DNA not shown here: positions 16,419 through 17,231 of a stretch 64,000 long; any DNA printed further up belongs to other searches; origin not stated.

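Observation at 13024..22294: Four-gene island built from a ~55-aa LPS-motif repeat: 1475-aa and 704-aa repeat proteins, a single-repeat mini-protein and a zinc-ribbon SF2 helicase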

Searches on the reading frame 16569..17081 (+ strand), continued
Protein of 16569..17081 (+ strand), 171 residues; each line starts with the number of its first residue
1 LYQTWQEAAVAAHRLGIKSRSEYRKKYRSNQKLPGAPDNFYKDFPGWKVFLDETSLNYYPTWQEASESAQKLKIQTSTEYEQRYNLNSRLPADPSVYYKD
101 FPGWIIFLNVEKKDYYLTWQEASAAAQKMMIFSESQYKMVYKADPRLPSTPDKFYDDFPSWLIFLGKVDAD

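Call 68: find_encoding_contigs(protein=P0135, flank=8000, max_places=2)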
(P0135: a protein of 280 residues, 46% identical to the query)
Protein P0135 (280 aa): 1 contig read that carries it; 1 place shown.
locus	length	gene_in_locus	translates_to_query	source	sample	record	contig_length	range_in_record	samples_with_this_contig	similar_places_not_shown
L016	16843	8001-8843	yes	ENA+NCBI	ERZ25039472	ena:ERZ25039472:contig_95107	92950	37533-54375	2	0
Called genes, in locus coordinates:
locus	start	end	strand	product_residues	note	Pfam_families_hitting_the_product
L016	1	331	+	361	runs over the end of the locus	PF01653:DNA_ligase_aden, PF03120:OB_DNA_ligase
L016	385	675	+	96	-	PF12826:HHH_2, PF14520:HHH_5, PF00633:HHH (weak)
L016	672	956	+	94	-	PF00533:BRCT, PF12738:PTCB-BRCT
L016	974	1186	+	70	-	PF02686:GatC (weak)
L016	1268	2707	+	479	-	PF01425:Amidase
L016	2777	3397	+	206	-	-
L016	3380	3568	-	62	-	-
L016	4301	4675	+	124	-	PF00293:NUDIX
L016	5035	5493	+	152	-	-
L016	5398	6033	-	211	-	PF13847:Methyltransf_31 (weak), PF08241:Methyltransf_11, PF08242:Methyltransf_12, PF13649:Methyltransf_25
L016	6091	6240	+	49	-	-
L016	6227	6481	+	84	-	-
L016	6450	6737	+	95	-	-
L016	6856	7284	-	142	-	-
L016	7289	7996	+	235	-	PF00271:Helicase_C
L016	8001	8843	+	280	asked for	PF14882:INT_rpt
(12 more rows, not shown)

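Call 75: search_solved_structures(query=A2, max_evalue=10, show_alignments=3)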
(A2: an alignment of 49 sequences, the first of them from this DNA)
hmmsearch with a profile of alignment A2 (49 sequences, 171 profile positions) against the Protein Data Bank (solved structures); distinct sequences matched with E-value up to 10: 2.
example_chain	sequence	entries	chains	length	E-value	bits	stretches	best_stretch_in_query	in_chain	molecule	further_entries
2nts_A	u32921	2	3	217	0.42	13.7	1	38-157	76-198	Staphylococcal enterotoxin K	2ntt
3ea6_A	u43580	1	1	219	0.54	13.4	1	49-157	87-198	Staphylococcal enterotoxin K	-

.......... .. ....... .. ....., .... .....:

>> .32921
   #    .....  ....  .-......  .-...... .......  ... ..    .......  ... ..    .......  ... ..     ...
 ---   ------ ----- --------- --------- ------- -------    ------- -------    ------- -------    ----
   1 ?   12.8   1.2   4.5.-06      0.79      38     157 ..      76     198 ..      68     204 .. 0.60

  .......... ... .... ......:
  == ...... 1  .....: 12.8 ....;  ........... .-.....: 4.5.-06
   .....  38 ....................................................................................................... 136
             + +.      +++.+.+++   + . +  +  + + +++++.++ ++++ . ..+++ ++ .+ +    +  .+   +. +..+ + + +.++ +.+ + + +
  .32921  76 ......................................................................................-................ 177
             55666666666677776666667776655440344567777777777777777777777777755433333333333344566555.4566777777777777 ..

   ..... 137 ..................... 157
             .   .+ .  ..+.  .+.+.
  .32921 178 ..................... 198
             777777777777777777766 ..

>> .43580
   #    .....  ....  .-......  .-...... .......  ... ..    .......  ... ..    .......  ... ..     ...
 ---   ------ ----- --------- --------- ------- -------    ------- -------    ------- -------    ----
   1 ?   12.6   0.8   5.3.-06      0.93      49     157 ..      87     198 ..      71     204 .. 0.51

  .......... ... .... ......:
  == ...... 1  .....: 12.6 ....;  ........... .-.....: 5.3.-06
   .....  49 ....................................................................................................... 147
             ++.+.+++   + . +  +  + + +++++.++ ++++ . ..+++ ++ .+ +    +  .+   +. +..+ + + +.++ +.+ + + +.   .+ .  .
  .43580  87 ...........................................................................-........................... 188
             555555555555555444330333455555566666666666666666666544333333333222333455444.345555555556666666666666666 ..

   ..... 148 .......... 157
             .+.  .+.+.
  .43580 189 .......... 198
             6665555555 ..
